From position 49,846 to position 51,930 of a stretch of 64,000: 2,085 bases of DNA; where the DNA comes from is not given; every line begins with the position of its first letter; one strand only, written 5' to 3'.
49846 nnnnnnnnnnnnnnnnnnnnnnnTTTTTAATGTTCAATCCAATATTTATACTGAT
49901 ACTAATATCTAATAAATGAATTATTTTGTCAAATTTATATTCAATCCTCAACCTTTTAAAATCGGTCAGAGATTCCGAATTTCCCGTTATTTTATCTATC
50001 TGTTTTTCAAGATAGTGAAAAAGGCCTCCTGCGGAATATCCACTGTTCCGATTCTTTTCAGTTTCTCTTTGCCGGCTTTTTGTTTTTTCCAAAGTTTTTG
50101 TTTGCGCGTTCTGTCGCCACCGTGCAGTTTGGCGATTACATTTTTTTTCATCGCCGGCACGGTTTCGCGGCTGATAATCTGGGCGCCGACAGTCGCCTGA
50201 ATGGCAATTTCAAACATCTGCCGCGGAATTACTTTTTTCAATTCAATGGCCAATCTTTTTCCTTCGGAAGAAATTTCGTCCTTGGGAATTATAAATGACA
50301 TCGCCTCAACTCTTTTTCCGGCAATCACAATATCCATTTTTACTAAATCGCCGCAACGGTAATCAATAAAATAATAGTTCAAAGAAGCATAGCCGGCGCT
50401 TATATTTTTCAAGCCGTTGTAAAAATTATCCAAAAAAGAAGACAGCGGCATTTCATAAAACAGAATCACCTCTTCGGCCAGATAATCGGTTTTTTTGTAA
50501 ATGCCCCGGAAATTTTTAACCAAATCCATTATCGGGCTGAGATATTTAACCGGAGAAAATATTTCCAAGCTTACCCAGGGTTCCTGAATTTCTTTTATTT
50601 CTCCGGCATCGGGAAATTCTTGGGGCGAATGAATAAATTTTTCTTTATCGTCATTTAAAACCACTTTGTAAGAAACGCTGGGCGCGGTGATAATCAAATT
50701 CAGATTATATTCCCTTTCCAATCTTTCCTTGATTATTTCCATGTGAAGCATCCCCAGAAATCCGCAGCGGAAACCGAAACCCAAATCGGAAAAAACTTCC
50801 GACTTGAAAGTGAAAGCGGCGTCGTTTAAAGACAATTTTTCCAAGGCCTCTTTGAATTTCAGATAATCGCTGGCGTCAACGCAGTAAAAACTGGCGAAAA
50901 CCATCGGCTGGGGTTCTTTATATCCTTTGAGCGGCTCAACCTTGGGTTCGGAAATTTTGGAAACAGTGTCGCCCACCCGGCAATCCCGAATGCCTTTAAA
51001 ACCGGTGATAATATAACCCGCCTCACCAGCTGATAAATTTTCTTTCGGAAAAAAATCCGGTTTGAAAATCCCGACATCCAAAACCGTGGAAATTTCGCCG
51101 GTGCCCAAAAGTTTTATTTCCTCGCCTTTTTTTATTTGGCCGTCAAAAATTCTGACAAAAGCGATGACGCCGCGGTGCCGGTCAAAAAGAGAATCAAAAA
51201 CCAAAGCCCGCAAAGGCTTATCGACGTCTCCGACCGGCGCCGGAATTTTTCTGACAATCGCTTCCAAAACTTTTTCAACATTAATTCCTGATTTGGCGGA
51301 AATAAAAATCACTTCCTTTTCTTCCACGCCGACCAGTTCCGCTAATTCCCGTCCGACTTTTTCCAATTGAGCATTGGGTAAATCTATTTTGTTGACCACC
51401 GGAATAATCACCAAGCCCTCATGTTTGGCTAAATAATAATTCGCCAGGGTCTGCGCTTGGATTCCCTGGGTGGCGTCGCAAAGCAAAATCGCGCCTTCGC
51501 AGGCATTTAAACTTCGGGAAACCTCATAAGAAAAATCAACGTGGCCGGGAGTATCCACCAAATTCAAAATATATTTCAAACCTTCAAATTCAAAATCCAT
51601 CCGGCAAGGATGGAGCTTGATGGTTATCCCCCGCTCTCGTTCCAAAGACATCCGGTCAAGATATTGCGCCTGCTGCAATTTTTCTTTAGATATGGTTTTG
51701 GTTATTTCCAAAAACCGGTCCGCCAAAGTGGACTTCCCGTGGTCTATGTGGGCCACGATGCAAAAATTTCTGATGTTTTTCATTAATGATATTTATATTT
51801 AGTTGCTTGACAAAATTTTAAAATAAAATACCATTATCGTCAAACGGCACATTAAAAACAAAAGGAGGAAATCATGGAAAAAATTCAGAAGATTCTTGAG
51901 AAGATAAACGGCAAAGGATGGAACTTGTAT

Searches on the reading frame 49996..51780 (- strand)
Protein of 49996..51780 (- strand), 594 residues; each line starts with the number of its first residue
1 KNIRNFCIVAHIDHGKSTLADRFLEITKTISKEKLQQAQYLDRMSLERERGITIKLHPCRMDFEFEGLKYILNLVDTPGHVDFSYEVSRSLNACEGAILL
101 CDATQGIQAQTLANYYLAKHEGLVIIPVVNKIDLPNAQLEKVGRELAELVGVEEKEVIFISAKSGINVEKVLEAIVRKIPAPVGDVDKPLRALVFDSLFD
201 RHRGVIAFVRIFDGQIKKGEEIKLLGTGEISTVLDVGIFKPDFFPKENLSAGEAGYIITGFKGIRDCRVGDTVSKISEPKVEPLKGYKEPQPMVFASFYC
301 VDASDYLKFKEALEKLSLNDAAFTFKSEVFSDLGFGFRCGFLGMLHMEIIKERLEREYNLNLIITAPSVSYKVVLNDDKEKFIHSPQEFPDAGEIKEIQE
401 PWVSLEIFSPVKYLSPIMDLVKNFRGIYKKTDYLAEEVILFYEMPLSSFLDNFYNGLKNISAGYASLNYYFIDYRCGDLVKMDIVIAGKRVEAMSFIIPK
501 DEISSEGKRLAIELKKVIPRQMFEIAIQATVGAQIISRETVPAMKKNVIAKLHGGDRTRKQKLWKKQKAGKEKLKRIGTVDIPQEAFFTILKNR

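Call 108: search_protein_families(library=pfam, proteins=[window:49996-51780:-], max_evalue=0.00001)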
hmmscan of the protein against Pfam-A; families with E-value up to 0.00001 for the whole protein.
window:49996-51780:- (594 aa): 7 families
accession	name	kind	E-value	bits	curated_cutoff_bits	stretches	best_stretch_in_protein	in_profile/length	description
PF00009.33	GTP_EFTU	-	2.1e-54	184.4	26.5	1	1-180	1-187/188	Elongation factor Tu GTP binding domain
PF06421.17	LepA_C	-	7.1e-40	135.9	29.7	1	486-592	1-107/107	GTP-binding protein LepA C-terminus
PF00679.30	EFG_C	-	7.1e-14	52.1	27.9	1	398-482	2-86/89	Elongation factor G C-terminus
PF03144.31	GTP_EFTU_D2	-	1e-11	45.5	30.3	1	204-273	1-72/73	Elongation factor Tu domain 2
PF00071.28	Ras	-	1.8e-06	28.1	21.6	1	50-179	28-160/162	Ras family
PF14492.12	EFG_III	-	8.7e-06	26.1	27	0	290-364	2-73/75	Elongation Factor G, domain III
PF16658.11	RF3_C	-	9.9e-06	25.8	40.1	0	292-381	9-95/132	Class II release factor RF3, C-terminal domain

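Call 109: find_homologous_proteins(query=window:49996-51780:-, max_evalue=1e-50)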
Query window:49996-51780:- (594 aa): 8000 proteins with E <= 1e-50 among 8000 candidates; the best 120 are listed.
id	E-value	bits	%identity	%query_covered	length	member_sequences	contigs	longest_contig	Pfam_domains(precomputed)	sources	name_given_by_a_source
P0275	0.0e+0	1244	93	100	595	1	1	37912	PF00679.31,PF14492.13,PF06421.18,PF00009.34,PF16658.12,PF03144.32,PF00071.29,PF22042.3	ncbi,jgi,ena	ncbi:MAG: translation elongation factor 4 [Candidatus Paceibacterota bacterium]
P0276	0.0e+0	1199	89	100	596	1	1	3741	PF00679.31,PF14492.13,PF06421.18,PF00009.34,PF16658.12,PF03144.32,PF00071.29,PF22042.3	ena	-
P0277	0.0e+0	1179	88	100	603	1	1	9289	PF00679.31,PF14492.13,PF06421.18,PF00009.34,PF16658.12,PF03144.32,PF00071.29,PF22042.3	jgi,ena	-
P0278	0.0e+0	1173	88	100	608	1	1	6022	PF00679.31,PF14492.13,PF06421.18,PF00009.34,PF16658.12,PF03144.32,PF00071.29,PF22042.3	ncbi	-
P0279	0.0e+0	1165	87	100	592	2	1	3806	PF00679.31,PF14492.13,PF06421.18,PF00009.34,PF16658.12,PF03144.32,PF00071.29,PF22042.3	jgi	-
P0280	0.0e+0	1150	85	100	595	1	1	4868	PF00679.31,PF14492.13,PF06421.18,PF00009.34,PF03144.32,PF00071.29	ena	-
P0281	0.0e+0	1150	85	100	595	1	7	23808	PF00679.31,PF14492.13,PF06421.18,PF00009.34,PF03144.32,PF00071.29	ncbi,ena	-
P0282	0.0e+0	1148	85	100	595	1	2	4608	PF00679.31,PF14492.13,PF06421.18,PF00009.34,PF03144.32,PF00071.29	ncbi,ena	ncbi:MAG: translation elongation factor 4 [Patescibacteria group bacterium]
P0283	0.0e+0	1109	83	100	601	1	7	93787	PF00679.31,PF14492.13,PF06421.18,PF00009.34,PF16658.12,PF03144.32,PF00071.29,PF22042.3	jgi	jgi:GTP-binding protein LepA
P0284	0.0e+0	1100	82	100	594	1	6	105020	PF00679.31,PF14492.13,PF06421.18,PF00009.34,PF03144.32,PF22042.3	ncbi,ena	ncbi:MAG: translation elongation factor 4 [Patescibacteria group bacterium]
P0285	0.0e+0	1088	80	100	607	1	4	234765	PF00679.31,PF14492.13,PF06421.18,PF00009.34,PF16658.12,PF03144.32,PF00071.29,PF22042.3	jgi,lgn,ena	-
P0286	0.0e+0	1084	81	100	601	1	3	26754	PF00679.31,PF14492.13,PF06421.18,PF00009.34,PF03144.32,PF22042.3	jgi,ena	-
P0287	0.0e+0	1074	80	100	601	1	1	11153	PF00679.31,PF14492.13,PF06421.18,PF00009.34,PF03144.32,PF00071.29,PF22042.3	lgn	-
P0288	0.0e+0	1065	79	100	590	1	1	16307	PF00679.31,PF14492.13,PF06421.18,PF00009.34,PF03144.32,PF00071.29,PF22042.3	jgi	jgi:GTP-binding protein LepA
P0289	0.0e+0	1057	77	100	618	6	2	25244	PF00679.31,PF14492.13,PF06421.18,PF00009.34,PF03144.32,PF22042.3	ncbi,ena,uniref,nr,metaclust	ncbi:elongation factor 4 [Candidatus Jorgensenbacteria bacterium RIFCSPLOWO2_12_FULL_42_11]|uniref:E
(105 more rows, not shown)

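Call 110: find_encoding_contigs(protein=P0275, flank=10000, max_places=3)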
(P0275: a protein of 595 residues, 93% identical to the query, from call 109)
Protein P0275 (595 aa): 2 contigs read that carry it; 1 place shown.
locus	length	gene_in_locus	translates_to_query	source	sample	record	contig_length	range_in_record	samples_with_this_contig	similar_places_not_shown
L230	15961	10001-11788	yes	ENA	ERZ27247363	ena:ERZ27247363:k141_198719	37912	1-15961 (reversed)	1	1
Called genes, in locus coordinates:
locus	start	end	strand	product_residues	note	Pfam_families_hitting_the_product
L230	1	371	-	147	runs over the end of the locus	PF02643:DUF192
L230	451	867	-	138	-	PF01814:Hemerythrin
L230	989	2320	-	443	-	PF00291:PALP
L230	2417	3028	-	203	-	PF18933:PsbP_2, PF01789:PsbP (weak)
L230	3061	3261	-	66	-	PF12844:HTH_19, PF13560:HTH_31 (weak), PF01381:HTH_3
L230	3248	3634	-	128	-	PF09946:DUF2178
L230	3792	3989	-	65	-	PF00313:CSD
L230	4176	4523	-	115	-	PF24709:DUF7670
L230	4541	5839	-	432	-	-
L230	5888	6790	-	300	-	-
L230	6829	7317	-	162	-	PF20603:Bact_hydrolase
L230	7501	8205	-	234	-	PF01988:VIT1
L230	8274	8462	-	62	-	-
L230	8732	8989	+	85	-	PF02201:SWIB, PF26291:SWIB_eIF2D (weak)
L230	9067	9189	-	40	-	-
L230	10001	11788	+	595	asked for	PF00009:GTP_EFTU, PF00071:Ras (weak), PF03144:GTP_EFTU_D2, PF22042:EF-G_D2 (faint), PF14492:EFG_III (faint), PF16658:RF3_C (weak), PF00679:EFG_C, PF06421:LepA_C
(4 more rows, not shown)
